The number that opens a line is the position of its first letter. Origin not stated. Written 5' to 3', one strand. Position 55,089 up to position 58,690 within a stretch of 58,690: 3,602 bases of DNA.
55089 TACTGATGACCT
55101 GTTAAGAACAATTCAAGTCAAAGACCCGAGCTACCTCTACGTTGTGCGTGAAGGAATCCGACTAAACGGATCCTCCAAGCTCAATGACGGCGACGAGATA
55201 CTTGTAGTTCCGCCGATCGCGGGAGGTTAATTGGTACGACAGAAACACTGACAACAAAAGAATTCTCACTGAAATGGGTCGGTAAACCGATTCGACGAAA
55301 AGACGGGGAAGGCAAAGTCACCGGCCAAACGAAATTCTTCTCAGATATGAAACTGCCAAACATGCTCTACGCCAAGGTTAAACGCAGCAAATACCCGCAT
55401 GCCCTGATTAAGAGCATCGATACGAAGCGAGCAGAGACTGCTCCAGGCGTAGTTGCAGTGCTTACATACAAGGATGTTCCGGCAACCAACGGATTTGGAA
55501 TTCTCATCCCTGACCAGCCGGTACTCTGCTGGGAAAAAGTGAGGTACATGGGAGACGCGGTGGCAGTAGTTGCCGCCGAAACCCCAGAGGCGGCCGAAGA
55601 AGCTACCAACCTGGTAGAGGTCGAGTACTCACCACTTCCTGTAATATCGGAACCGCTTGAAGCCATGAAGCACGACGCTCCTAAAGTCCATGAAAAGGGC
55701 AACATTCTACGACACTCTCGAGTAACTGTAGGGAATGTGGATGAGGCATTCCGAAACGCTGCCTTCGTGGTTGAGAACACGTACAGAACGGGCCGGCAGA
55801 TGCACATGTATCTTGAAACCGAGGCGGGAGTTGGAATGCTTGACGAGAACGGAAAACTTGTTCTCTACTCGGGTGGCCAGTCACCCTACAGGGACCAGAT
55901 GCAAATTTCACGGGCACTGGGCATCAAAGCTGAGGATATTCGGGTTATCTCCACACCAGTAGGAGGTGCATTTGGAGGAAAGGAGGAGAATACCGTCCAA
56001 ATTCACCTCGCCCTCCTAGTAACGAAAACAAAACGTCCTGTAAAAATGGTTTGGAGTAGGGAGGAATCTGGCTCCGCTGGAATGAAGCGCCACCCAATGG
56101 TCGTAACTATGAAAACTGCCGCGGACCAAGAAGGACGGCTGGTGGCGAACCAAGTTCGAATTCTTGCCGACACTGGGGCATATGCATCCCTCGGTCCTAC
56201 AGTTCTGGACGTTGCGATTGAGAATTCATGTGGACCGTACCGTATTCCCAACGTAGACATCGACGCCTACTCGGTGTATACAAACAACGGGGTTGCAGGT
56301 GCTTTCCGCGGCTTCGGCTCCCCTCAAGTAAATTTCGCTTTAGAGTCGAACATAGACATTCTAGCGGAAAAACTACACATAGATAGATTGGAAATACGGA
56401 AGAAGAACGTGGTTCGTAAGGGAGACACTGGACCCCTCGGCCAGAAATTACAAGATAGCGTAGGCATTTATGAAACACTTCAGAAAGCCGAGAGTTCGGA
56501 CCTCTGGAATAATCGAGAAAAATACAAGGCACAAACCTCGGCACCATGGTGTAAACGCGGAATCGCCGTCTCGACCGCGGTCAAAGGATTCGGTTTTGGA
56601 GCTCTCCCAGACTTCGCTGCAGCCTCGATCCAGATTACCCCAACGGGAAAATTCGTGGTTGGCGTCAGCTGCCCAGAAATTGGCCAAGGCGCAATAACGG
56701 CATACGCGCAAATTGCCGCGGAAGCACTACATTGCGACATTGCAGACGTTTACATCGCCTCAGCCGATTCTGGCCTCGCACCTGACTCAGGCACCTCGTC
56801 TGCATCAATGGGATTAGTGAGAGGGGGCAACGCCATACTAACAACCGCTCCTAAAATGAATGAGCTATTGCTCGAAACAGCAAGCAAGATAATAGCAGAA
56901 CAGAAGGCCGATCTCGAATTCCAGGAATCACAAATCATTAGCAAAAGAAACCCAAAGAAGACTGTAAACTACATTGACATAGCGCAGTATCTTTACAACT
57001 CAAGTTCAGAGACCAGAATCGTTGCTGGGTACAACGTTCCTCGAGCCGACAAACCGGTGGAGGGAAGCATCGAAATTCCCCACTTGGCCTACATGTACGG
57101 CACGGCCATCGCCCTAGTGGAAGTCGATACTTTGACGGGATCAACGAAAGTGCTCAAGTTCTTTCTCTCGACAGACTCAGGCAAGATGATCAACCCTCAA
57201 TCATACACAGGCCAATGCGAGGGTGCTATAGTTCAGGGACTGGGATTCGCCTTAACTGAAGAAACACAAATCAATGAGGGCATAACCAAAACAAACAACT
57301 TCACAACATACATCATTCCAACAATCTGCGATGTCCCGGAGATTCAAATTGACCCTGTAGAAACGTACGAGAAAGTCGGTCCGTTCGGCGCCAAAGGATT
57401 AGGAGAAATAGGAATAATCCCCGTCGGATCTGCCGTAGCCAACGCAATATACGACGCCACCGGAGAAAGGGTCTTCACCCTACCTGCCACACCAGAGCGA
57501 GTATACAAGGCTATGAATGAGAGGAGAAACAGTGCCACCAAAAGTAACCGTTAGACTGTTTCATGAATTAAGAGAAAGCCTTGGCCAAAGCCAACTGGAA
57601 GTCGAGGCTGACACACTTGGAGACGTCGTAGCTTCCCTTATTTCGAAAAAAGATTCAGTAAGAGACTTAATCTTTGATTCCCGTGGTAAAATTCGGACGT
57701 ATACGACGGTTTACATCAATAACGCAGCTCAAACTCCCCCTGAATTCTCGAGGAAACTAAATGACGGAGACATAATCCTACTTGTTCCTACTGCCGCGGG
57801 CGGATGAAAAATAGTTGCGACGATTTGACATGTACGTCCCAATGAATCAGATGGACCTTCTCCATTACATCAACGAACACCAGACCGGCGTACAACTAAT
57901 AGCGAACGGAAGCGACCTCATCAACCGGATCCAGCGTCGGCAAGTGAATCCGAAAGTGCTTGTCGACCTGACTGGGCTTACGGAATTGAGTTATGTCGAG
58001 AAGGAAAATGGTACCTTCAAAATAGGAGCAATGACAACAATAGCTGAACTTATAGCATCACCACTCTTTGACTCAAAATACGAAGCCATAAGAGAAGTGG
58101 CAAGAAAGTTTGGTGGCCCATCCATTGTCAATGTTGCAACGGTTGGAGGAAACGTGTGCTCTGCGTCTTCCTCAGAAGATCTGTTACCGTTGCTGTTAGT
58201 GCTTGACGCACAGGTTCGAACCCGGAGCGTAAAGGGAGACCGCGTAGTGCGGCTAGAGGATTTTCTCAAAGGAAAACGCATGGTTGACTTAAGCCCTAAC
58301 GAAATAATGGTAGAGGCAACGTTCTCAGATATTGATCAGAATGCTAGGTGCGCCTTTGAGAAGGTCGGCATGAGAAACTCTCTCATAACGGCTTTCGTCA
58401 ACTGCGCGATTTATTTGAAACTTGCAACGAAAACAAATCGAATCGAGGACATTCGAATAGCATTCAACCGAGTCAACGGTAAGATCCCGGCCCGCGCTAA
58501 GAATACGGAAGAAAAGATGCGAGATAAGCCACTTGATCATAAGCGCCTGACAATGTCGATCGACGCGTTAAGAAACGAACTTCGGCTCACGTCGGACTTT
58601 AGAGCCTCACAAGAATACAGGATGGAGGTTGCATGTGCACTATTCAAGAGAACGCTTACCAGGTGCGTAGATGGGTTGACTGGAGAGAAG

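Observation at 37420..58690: Putative archaeal anaerobic purine/N-heterocycle fermentation island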

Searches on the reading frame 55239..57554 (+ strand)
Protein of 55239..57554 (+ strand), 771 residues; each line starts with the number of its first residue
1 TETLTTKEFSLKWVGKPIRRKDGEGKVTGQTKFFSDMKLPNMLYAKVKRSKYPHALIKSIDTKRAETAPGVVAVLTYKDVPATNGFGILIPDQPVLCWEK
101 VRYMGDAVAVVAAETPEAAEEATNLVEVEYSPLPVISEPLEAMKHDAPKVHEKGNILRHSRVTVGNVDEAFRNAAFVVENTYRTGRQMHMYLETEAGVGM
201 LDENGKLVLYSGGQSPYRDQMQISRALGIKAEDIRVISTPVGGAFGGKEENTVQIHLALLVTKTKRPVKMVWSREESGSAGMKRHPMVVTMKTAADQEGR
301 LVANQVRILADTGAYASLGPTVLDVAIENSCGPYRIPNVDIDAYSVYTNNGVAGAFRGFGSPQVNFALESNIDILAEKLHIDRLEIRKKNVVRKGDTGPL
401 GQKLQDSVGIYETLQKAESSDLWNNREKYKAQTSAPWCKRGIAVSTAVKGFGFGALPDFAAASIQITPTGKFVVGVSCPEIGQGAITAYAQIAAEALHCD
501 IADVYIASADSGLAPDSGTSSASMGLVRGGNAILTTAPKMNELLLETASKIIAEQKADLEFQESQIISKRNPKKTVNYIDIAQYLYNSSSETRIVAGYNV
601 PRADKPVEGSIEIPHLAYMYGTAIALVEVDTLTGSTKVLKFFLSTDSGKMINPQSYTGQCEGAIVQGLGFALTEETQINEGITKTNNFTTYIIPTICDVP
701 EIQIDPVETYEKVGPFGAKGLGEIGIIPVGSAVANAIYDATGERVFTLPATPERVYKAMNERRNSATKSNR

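Call 5: search_protein_families(library=pfam, proteins=[window:55347-57554:+])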
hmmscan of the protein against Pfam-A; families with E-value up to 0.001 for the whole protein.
window:55347-57554:+ (735 aa): 3 families
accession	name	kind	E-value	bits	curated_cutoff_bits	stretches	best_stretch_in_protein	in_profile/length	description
PF02738.23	MoCoBD_1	-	1.7e-79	266.8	27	1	115-355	2-244/244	Molybdopterin cofactor-binding domain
PF20256.3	MoCoBD_2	-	5e-68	230.1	27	1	382-664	4-283/283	Molybdopterin cofactor-binding domain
PF01315.27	Ald_Xan_dh_C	-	1.1e-27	97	31.3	1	2-98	11-110/110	Aldehyde oxidase and xanthine dehydrogenase, a/b hammerhead domain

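Call 7: search_protein_families(library=ncbifam, proteins=[window:55347-57554:+], max_evalue=0.00001)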
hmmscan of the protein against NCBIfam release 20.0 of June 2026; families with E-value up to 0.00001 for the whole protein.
window:55347-57554:+ (735 aa): 13 families
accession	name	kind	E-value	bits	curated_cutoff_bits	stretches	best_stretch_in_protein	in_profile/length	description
TIGR03196.1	pucD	equivalog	2e-181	605.2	783.65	1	2-719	27-754/763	xanthine dehydrogenase subunit D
TIGR03311.1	Se_dep_XDH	equivalog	1.2e-156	523.1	830.45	2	1-576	185-753/848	selenium-dependent xanthine dehydrogenase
NF043082.1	XdhA_XDHase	equivalog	4.6e-146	488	780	1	3-725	26-754/758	xanthine dehydrogenase subunit XdhA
NF007426.0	PRK09970.1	equivalog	4.2e-140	468.2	916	1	4-725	32-757/761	xanthine dehydrogenase molybdenum-binding subunit XdhA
TIGR03194.1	4hydrxCoA_A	equivalog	4e-137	458.7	994.55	1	2-722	21-745/746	4-hydroxybenzoyl-CoA reductase subunit alpha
NF045668.1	pterin_aldehy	equivalog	8.4e-132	441.1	1100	1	2-724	201-905/905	molybdopterin-dependent aldehyde oxidoreductase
NF041018.1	glyceraldDH_alpha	equivalog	2.4e-113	380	790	1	5-720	29-741/741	glyceraldehyde dehydrogenase subunit alpha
TIGR02965.1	xanthine_xdhB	equivalog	4e-109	365.9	849.5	1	3-725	27-756/758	xanthine dehydrogenase molybdopterin binding subunit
NF040766.1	CODH_aero_grp5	exception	5.4e-95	319.2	950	1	6-721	32-783/785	aerobic carbon-monoxide dehydrogenase large subunit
TIGR03313.1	Se_sel_red_Mo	hypoth_equivalog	2.6e-93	313.4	1101.9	2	119-724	352-950/951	molybdopterin-dependent oxidoreductase Mo/Fe-S-binding subunit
TIGR02416.1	CO_dehy_Mo_lg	equivalog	1.5e-80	271.4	991.15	1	1-722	16-770/770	aerobic carbon-monoxide dehydrogenase large subunit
NF041671.1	peri_hyde_PaoC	equivalog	1e-77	262.2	1180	1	5-725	47-733/735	aldehyde oxidoreductase molybdenum-binding subunit PaoC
TIGR02969.1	mam_aldehyde_ox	subfamily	2.4e-61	207.5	1912.3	1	11-705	610-1279/1330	aldehyde oxidase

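Call 8: find_encoding_contigs(protein=window:55347-57554:+, flank=10000, max_places=6)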
Protein window:55347-57554:+ (735 aa): no gene with exactly this product is on record in the collection.

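Call 51: search_solved_structures(query=window:55239-57554:+, max_evalue=1e-40, show_alignments=0)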
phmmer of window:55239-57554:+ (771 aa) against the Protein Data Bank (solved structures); distinct sequences matched with E-value up to 1e-40: 40.
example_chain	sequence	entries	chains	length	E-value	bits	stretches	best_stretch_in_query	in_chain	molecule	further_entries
3hrd_A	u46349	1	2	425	9.6e-104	351.4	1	14-419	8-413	Nicotinate dehydrogenase large molybdopterin subunit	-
1rm6_A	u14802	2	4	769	1.4e-95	324.4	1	20-762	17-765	4-hydroxybenzoyl-CoA reductase alpha subunit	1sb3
1dgj_A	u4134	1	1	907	4.3e-85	289.7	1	15-538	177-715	ALDEHYDE OXIDOREDUCTASE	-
7dqx_A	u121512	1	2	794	9.4e-84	285.3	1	12-758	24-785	6-hydroxypseudooxynicotine dehydrogenase complex subunit gamma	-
1sij_A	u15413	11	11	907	4.3e-82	279.8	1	18-536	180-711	Aldehyde oxidoreductase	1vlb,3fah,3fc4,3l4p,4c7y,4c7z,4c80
1t3q_B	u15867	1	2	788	2.3e-76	260.9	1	12-762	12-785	quinoline 2-oxidoreductase large subunit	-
1jro_B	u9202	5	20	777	1e-71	245.5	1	14-760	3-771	xanthine dehydrogenase, chain B | XANTHINE DEHYDROGENASE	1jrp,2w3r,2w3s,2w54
4zoh_A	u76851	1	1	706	1.9e-71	244.6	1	13-753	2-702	Putative oxidoreductase molybdopterin-binding subunit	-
2w55_B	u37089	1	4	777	2.3e-71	244.3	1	14-760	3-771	XANTHINE DEHYDROGENASE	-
3sr6_C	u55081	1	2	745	5.9e-70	239.7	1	14-741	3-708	Xanthine dehydrogenase/oxidase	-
1fiq_C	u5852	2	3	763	5.9e-70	239.7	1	14-741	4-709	XANTHINE OXIDASE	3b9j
3etr_C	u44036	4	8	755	6e-70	239.7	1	14-741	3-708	Xanthine dehydrogenase/oxidase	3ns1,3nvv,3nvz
3nrz_C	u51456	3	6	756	6e-70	239.6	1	14-741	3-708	Xanthine dehydrogenase/oxidase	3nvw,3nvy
3eub_C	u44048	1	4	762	6.2e-70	239.6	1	14-741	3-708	Xanthine dehydrogenase/oxidase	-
8uem_A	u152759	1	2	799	1.8e-69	238.1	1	16-762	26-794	Carbon monoxide dehydrogenase (Large chain), CoxL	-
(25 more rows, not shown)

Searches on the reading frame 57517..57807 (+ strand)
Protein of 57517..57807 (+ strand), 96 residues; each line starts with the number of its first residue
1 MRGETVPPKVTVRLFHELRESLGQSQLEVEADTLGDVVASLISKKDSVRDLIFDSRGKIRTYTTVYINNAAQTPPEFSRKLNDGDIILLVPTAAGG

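Call 5: search_protein_families(library=pfam, proteins=[window:57517-57807:+])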
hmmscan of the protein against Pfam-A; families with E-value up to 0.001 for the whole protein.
window:57517-57807:+ (96 aa): 1 family
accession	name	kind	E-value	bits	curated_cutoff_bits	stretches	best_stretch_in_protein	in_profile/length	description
PF02597.26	ThiS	-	1.6e-06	29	22.5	1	12-96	1-76/76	ThiS family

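Call 7: search_protein_families(library=ncbifam, proteins=[window:57517-57807:+], max_evalue=0.00001)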
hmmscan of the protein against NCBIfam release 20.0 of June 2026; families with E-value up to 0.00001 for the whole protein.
window:57517-57807:+ (96 aa): 2 families
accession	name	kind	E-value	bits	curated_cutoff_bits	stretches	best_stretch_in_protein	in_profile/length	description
TIGR01687.1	moaD_arch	subfamily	4.4e-12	46.3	49.5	1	10-96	1-88/88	MoaD family protein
NF041918.1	SAMP1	equivalog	7.3e-12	45.7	60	1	10-96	1-91/91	ubiquitin-like small modifier protein 1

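Call 10: find_encoding_contigs(protein=window:57517-57807:+, flank=10000, max_places=6)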
Protein window:57517-57807:+ (96 aa): 8 contigs read that carry it; 6 places shown.
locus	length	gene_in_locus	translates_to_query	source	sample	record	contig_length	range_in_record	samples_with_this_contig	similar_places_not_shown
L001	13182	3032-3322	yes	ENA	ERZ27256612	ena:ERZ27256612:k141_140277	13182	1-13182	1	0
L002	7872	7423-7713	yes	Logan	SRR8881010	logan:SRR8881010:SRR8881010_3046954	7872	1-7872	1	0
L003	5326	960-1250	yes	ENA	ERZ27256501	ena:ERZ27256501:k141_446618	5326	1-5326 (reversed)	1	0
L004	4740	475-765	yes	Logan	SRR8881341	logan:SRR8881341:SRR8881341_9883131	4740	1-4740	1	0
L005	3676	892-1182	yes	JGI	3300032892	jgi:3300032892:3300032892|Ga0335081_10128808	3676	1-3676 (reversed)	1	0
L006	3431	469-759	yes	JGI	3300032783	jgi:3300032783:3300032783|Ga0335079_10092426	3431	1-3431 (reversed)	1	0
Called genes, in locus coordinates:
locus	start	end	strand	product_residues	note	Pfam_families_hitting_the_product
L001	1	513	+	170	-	?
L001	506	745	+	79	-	PF02597:ThiS (weak)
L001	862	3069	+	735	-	PF01315:Ald_Xan_dh_C, PF02738:MoCoBD_1, PF20256:MoCoBD_2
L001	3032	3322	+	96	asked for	PF02597:ThiS (weak)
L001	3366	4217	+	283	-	PF00941:FAD_binding_5, PF03450:CO_deh_flav_C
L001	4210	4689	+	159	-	PF00111:Fer2 (weak), PF01799:Fer2_2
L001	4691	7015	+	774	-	PF01315:Ald_Xan_dh_C, PF02738:MoCoBD_1, PF20256:MoCoBD_2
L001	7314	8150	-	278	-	PF01145:Band_7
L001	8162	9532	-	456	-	PF25145:NfeD1b_N, PF24961:NfeD_membrane, PF01957:NfeD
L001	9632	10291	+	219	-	PF00730:HhH-GPD, PF00633:HHH (weak)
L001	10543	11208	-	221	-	PF19810:HFX_2341_N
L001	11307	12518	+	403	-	PF00083:Sugar_tr (weak), PF07690:MFS_1, PF12832:MFS_1_like, PF13347:MFS_2, PF07690:MFS_1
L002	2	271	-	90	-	?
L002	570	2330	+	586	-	PF01979:Amidohydro_1, PF07969:Amidohydro_3 (faint), PF13382:Adenine_deam_C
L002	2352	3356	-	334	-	PF00296:Bac_luciferase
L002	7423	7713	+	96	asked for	PF02597:ThiS (weak)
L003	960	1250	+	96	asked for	PF02597:ThiS (weak)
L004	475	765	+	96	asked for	PF02597:ThiS (weak)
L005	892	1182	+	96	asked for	PF02597:ThiS (weak)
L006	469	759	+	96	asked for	PF02597:ThiS (weak)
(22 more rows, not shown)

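Call 45: search_protein_families(library=ncbifam, proteins=[L001:4691-7015:+], max_evalue=1e-10)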
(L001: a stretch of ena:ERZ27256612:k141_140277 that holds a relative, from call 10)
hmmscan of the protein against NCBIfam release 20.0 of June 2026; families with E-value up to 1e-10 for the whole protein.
L001:4691-7015:+ (774 aa): 13 families
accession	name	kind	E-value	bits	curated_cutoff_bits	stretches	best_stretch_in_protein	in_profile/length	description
TIGR03196.1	pucD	equivalog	3.1e-165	551.6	783.65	1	20-766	3-756/763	xanthine dehydrogenase subunit D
NF043082.1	XdhA_XDHase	equivalog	1.7e-155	519.1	780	1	20-771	1-755/758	xanthine dehydrogenase subunit XdhA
TIGR03194.1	4hydrxCoA_A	equivalog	5.3e-155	517.8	994.55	1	26-767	3-745/746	4-hydroxybenzoyl-CoA reductase subunit alpha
NF007426.0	PRK09970.1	equivalog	6.5e-153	510.6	916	1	17-770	3-757/761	xanthine dehydrogenase molybdenum-binding subunit XdhA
TIGR03311.1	Se_dep_XDH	equivalog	1.5e-147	493.1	830.45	2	12-555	154-680/848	selenium-dependent xanthine dehydrogenase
NF045668.1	pterin_aldehy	equivalog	2.1e-127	426.5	1100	1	9-769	165-905/905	molybdopterin-dependent aldehyde oxidoreductase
NF041018.1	glyceraldDH_alpha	equivalog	7.7e-125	418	790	1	19-764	2-740/741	glyceraldehyde dehydrogenase subunit alpha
TIGR02965.1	xanthine_xdhB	equivalog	1e-121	407.5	849.5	1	32-770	13-756/758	xanthine dehydrogenase molybdopterin binding subunit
TIGR03313.1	Se_sel_red_Mo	hypoth_equivalog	6.2e-90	302.2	1101.9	2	161-769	352-950/951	molybdopterin-dependent oxidoreductase Mo/Fe-S-binding subunit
NF040766.1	CODH_aero_grp5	exception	1e-87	295.1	950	2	20-588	5-588/785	aerobic carbon-monoxide dehydrogenase large subunit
TIGR02416.1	CO_dehy_Mo_lg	equivalog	8.5e-76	255.7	991.15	1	34-765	7-768/770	aerobic carbon-monoxide dehydrogenase large subunit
NF041671.1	peri_hyde_PaoC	equivalog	6.8e-75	252.8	1180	1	15-769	13-732/735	aldehyde oxidoreductase molybdenum-binding subunit PaoC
TIGR02969.1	mam_aldehyde_ox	subfamily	1.2e-59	201.9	1912.3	1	20-749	576-1278/1330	aldehyde oxidase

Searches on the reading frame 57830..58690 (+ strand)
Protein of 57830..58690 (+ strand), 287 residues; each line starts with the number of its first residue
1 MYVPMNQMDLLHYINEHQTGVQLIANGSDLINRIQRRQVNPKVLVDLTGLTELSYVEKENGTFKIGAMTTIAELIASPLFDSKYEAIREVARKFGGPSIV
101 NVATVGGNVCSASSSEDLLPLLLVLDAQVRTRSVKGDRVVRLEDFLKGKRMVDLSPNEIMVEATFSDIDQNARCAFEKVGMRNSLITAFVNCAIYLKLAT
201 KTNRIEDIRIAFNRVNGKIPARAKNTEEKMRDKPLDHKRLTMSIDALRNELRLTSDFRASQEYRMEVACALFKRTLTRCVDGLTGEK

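Call 5: search_protein_families(library=pfam, proteins=[window:57830-58690:+])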
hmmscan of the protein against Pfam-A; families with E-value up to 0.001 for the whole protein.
window:57830-58690:+ (287 aa): 2 families
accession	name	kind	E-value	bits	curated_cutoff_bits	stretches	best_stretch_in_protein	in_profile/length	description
PF00941.27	FAD_binding_5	-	5.9e-39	134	27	1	3-162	7-164/170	FAD binding domain in molybdopterin dehydrogenase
PF03450.22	CO_deh_flav_C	-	3.9e-19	69.1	25.5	1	182-277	8-100/102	CO dehydrogenase flavoprotein C-terminal domain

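Call 7: search_protein_families(library=ncbifam, proteins=[window:57830-58690:+], max_evalue=0.00001)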
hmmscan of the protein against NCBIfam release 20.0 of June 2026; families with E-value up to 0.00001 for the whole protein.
window:57830-58690:+ (287 aa): 8 families
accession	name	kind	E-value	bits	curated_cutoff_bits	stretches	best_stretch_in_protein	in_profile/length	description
NF043083.1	XdhB_XDHase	equivalog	1.7e-52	178.4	310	1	9-281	15-285/289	xanthine dehydrogenase subunit XdhB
NF007427.0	PRK09971.1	equivalog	3e-50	171.1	287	1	17-283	22-287/292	xanthine dehydrogenase FAD-binding subunit XdhB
NF041019.1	glyceraldDH_beta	equivalog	2.2e-49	168.2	350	1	7-278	14-279/280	glyceraldehyde dehydrogenase subunit beta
TIGR02963.1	xanthine_xdhA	equivalog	3.4e-40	138.1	467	1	3-275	197-464/468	xanthine dehydrogenase small subunit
TIGR03195.1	4hydrxCoA_B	equivalog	5.5e-30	104.6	404.55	2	18-111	23-116/321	4-hydroxybenzoyl-CoA reductase subunit beta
TIGR03199.1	pucC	equivalog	6.4e-28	97.8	306.05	1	17-269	13-259/264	xanthine dehydrogenase subunit C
TIGR03312.1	Se_sel_red_FAD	hypoth_equivalog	1.3e-11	44.2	241.5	1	11-233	14-212/257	molybdopterin-dependent oxidoreductase FAD-binding subunit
TIGR02969.1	mam_aldehyde_ox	subfamily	2.7e-08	31.8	1912.3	1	83-255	329-501/1330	aldehyde oxidase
